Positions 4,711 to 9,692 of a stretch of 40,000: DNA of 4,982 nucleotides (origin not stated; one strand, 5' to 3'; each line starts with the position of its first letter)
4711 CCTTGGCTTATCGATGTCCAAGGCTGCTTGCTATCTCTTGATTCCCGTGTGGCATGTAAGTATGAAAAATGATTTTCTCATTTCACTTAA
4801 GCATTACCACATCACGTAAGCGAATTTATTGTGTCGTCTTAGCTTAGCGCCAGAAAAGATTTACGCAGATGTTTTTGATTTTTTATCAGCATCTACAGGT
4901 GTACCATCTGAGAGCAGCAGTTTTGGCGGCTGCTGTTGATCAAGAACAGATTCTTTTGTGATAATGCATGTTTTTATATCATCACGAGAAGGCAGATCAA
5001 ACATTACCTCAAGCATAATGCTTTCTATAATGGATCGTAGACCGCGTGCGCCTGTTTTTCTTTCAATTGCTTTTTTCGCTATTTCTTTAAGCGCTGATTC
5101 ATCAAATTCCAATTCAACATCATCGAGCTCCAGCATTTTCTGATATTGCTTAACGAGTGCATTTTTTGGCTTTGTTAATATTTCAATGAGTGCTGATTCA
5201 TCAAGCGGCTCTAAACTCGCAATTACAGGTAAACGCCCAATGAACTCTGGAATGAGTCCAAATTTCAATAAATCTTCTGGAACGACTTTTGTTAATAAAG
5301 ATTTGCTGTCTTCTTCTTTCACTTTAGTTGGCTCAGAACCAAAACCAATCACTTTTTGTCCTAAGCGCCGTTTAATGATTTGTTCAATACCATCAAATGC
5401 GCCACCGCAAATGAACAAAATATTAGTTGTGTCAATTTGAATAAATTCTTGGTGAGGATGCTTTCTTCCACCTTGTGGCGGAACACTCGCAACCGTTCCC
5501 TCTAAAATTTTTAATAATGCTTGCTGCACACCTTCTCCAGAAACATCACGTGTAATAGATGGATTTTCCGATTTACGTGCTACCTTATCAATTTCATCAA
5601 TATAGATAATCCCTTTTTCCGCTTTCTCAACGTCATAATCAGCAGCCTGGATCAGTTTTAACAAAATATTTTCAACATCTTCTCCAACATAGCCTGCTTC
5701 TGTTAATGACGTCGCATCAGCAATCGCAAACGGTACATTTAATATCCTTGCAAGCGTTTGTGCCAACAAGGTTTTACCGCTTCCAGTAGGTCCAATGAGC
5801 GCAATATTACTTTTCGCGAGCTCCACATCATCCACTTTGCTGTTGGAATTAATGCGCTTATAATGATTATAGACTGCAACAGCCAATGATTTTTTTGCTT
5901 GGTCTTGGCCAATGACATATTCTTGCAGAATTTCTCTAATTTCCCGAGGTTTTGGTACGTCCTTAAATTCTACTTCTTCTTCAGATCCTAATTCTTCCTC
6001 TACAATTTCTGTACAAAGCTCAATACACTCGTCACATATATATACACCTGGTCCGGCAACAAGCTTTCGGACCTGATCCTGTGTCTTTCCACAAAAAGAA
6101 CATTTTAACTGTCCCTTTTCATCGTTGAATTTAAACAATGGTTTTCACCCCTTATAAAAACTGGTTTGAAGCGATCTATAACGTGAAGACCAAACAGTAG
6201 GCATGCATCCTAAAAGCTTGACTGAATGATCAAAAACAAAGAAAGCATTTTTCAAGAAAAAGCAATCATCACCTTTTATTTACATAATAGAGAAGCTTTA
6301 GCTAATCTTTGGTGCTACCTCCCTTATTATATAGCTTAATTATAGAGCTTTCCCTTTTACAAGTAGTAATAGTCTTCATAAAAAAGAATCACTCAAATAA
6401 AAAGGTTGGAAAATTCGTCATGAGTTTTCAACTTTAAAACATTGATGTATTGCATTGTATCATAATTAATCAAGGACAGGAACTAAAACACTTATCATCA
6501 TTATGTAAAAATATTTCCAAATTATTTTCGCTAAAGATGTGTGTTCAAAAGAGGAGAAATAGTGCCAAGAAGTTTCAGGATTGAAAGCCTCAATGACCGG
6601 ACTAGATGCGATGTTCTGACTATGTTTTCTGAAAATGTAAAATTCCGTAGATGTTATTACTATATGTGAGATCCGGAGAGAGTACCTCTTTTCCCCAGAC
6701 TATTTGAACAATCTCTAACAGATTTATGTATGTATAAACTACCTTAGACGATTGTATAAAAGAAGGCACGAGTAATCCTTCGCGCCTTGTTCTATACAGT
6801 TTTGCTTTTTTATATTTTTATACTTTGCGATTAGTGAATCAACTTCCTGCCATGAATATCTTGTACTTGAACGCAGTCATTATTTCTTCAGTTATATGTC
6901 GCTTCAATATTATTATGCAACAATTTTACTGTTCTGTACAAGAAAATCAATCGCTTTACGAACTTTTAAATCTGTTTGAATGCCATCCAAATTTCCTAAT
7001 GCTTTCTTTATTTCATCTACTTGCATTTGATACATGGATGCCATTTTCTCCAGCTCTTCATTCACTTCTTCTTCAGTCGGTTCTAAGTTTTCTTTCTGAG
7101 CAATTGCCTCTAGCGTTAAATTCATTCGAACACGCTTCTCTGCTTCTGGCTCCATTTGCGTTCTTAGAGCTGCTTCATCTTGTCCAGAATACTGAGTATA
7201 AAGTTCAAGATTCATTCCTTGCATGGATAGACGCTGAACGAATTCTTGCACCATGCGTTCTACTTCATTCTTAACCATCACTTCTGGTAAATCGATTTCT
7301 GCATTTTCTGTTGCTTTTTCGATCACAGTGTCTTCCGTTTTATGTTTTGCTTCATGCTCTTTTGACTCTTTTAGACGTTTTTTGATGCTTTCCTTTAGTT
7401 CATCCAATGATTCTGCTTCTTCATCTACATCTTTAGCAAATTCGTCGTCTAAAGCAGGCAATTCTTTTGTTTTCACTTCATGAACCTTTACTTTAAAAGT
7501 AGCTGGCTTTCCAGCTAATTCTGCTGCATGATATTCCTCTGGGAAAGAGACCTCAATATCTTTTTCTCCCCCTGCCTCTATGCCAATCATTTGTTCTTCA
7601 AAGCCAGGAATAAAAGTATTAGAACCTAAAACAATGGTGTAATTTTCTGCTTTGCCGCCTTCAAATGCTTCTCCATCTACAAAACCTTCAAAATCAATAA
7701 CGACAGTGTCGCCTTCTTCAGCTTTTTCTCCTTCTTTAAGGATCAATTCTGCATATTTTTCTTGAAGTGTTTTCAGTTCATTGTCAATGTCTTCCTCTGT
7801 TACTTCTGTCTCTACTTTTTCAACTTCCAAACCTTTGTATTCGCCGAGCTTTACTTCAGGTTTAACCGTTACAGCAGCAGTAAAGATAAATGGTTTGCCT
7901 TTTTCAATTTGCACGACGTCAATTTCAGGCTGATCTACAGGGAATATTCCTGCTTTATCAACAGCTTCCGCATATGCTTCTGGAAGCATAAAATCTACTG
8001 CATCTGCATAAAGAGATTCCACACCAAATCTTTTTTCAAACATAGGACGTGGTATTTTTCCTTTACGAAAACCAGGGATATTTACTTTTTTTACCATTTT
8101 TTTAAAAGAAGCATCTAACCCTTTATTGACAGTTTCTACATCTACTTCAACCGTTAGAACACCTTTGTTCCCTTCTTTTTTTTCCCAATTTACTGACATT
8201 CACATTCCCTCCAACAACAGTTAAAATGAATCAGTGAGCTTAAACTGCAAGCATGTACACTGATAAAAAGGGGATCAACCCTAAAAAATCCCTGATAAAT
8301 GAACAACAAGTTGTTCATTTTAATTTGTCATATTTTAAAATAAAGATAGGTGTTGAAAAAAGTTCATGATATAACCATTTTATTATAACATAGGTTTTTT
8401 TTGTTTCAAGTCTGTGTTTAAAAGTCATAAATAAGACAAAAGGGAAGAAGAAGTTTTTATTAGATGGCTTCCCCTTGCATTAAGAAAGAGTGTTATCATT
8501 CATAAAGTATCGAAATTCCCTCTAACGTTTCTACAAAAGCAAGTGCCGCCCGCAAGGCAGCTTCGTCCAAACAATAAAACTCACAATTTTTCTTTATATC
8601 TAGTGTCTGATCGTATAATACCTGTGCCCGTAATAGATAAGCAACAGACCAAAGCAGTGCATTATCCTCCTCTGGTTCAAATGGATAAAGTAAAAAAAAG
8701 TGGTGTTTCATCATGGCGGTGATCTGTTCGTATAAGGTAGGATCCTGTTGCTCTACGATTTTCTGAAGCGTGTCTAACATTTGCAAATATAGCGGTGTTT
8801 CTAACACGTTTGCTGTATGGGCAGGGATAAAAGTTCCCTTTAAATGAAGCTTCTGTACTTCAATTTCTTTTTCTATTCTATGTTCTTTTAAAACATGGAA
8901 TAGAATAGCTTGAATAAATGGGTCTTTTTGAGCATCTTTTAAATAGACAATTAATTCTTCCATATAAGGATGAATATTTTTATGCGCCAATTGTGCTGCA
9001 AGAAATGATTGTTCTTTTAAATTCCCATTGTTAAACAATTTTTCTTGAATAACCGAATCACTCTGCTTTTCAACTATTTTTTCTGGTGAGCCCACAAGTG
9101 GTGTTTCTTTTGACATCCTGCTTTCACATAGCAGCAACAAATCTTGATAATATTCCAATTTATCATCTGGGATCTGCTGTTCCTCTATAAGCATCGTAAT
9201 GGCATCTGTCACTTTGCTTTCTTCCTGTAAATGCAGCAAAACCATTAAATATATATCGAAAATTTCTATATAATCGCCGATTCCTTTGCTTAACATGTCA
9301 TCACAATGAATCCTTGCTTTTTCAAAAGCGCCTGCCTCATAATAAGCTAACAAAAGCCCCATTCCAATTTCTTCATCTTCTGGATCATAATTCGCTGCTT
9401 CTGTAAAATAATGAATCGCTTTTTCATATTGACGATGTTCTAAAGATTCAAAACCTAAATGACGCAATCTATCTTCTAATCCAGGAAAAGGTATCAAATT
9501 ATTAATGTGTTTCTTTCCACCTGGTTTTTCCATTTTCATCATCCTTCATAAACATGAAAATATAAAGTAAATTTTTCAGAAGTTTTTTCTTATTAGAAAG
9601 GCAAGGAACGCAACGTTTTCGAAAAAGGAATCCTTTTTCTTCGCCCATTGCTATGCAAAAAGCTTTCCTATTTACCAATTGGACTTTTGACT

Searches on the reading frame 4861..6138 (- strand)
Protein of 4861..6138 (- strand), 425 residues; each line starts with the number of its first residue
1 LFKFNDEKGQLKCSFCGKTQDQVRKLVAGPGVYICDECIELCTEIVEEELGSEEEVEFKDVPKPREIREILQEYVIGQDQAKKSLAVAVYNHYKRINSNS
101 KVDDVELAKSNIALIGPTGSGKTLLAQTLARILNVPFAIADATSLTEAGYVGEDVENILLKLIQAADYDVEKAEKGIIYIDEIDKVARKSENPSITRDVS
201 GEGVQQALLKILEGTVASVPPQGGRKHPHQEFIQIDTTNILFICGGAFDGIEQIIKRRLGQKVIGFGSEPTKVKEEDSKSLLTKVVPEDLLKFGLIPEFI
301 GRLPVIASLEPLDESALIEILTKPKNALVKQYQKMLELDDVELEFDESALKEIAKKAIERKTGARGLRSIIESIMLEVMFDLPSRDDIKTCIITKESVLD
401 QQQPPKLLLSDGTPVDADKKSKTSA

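Call 65: list_cluster_members(proteins=[window:4861-6138:-, window:6913-8199:-, window:2846-4516:-, window:11995-13353:+])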
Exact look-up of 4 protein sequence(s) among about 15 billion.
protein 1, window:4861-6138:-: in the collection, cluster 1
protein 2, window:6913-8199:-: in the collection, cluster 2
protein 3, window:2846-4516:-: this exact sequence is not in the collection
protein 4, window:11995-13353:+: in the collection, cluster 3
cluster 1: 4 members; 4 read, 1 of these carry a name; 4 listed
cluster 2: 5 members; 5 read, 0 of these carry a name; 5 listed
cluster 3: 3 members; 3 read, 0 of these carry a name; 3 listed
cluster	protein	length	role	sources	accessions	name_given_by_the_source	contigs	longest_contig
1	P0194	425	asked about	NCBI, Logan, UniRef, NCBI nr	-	-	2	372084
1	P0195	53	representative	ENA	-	-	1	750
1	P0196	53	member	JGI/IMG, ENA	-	uncharacterized membrane protein YccC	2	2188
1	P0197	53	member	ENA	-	-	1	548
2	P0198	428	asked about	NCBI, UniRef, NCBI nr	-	-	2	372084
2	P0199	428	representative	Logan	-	-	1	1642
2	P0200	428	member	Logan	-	-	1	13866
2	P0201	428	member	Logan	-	-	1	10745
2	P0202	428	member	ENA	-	-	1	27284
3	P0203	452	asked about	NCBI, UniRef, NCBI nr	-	-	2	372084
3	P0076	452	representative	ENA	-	-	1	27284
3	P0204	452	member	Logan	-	-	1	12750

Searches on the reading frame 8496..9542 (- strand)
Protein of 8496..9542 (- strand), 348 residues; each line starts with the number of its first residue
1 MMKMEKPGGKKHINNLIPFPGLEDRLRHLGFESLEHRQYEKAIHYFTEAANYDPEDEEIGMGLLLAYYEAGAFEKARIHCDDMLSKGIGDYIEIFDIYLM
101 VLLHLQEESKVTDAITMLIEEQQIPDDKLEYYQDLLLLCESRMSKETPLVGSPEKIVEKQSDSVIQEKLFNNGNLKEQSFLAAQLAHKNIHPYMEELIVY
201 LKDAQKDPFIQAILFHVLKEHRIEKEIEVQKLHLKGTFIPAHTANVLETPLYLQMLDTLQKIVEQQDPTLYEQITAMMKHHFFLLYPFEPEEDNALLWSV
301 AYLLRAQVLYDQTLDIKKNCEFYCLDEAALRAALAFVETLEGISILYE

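Call 9: search_protein_families(library=pfam, proteins=[window:8496-9542:-], max_evalue=0.01)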
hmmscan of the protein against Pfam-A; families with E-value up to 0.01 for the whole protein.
window:8496-9542:- (348 aa): 3 families
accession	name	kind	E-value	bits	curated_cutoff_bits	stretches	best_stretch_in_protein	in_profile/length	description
PF14559.12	TPR_19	-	1.4e-06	29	25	1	34-80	2-48/68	Tetratricopeptide repeat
PF13432.12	TPR_16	-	6.6e-05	23.7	32.7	1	34-86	8-60/65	Tetratricopeptide repeat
PF07719.23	TPR_2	-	0.0017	18.8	27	1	26-56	4-34/34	Tetratricopeptide repeat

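Call 35: find_homologous_proteins(query=window:8496-9542:-, max_evalue=1e-20)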
Query window:8496-9542:- (348 aa): 7 proteins with E <= 1e-20 among 3847 candidates.
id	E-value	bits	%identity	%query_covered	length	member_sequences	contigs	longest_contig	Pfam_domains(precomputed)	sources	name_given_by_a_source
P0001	2.8e-225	765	99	100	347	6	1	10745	PF14559.13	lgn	-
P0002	1.9e-71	259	38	96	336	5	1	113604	-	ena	-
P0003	1.6e-66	243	40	99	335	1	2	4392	PF14559.13,PF07719.24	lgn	-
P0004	3.2e-54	203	35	98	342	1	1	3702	PF14559.13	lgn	-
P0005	6.9e-53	198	33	98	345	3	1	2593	PF14559.13,PF00515.35,PF13432.13,PF13181.13,PF07719.24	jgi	jgi:tetratricopeptide (TPR) repeat protein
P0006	2.8e-44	170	33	83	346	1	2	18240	-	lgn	-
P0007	3.4e-43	167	32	86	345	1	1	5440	PF14559.13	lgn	-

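Call 37: find_encoding_contigs(protein=P0001, flank=10000, max_places=5)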
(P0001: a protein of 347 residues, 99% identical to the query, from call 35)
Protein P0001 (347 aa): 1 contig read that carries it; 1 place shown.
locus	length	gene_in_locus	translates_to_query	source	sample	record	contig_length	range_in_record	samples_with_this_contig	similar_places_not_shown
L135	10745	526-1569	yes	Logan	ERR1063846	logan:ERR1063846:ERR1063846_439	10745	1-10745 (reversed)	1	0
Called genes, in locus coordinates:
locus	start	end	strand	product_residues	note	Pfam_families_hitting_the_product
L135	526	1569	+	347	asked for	PF14559:TPR_19 (weak)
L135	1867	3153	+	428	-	PF05697:Trigger_N, PF00254:FKBP_C, PF05698:Trigger_C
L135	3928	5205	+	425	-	PF06689:zf-C4_ClpX, PF05496:RuvB_N (faint), PF01078:Mg_chelatase (faint), PF07724:AAA_2, PF00004:AAA, PF07728:AAA_5 (weak), PF10431:ClpB_D2-small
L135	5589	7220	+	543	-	PF01078:Mg_chelatase, PF00158:Sigma54_activat, PF13191:AAA_16 (weak), PF00004:AAA, PF07728:AAA_5, PF13401:AAA_22 (weak), PF05362:Lon_C, PF13541:ChlI, +1 more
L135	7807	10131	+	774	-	PF02190:LON_substr_bdg, PF00004:AAA, PF07728:AAA_5, PF22667:Lon_lid, PF05362:Lon_C, PF13541:ChlI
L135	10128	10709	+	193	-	PF01926:MMR_HSR1, PF02421:FeoB_N (weak), PF03193:RsgA_GTPase (faint), PF00350:Dynamin_N (faint)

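Call 38: find_encoding_contigs(protein=P0002, flank=8000, max_places=3)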
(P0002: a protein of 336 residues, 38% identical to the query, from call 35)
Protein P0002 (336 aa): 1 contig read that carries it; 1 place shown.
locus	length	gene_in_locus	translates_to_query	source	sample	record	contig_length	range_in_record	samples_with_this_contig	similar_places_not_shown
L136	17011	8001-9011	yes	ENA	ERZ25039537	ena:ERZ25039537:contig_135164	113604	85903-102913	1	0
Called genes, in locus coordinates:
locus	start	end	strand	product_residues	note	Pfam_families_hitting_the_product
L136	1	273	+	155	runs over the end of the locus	PF20791:Acyl-ACP_TE_C (faint), PF13279:4HBT_2, PF03061:4HBT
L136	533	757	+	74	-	PF00196:GerE, PF08281:Sigma70_r4_2, PF04545:Sigma70_r4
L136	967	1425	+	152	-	PF22381:Staph_reg_Sar_Rot, PF01047:MarR, PF12802:MarR_2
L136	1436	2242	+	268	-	PF01177:Asp_Glu_race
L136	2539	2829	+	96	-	-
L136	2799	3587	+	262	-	PF10646:Germane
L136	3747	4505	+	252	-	PF01138:RNase_PH, PF03725:RNase_PH_C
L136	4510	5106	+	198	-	PF01725:Ham1p_like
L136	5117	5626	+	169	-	PF00149:Metallophos (faint), PF12850:Metallophos_2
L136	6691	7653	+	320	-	PF08378:NERD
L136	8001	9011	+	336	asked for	-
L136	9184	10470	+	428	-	PF05697:Trigger_N, PF00254:FKBP_C, PF05698:Trigger_C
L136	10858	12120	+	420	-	PF06689:zf-C4_ClpX, PF13401:AAA_22 (faint), PF00493:MCM (weak), PF01078:Mg_chelatase (faint), PF00004:AAA, PF07724:AAA_2, PF07728:AAA_5 (weak), PF10431:ClpB_D2-small, +1 more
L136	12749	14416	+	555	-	PF01078:Mg_chelatase, PF05496:RuvB_N (weak), PF00158:Sigma54_activat, PF13191:AAA_16 (weak), PF00004:AAA, PF07728:AAA_5, PF05362:Lon_C, PF13541:ChlI, +1 more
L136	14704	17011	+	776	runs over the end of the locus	PF02190:LON_substr_bdg, PF13401:AAA_22 (faint), PF00004:AAA, PF07728:AAA_5, PF22667:Lon_lid, PF05362:Lon_C, PF13541:ChlI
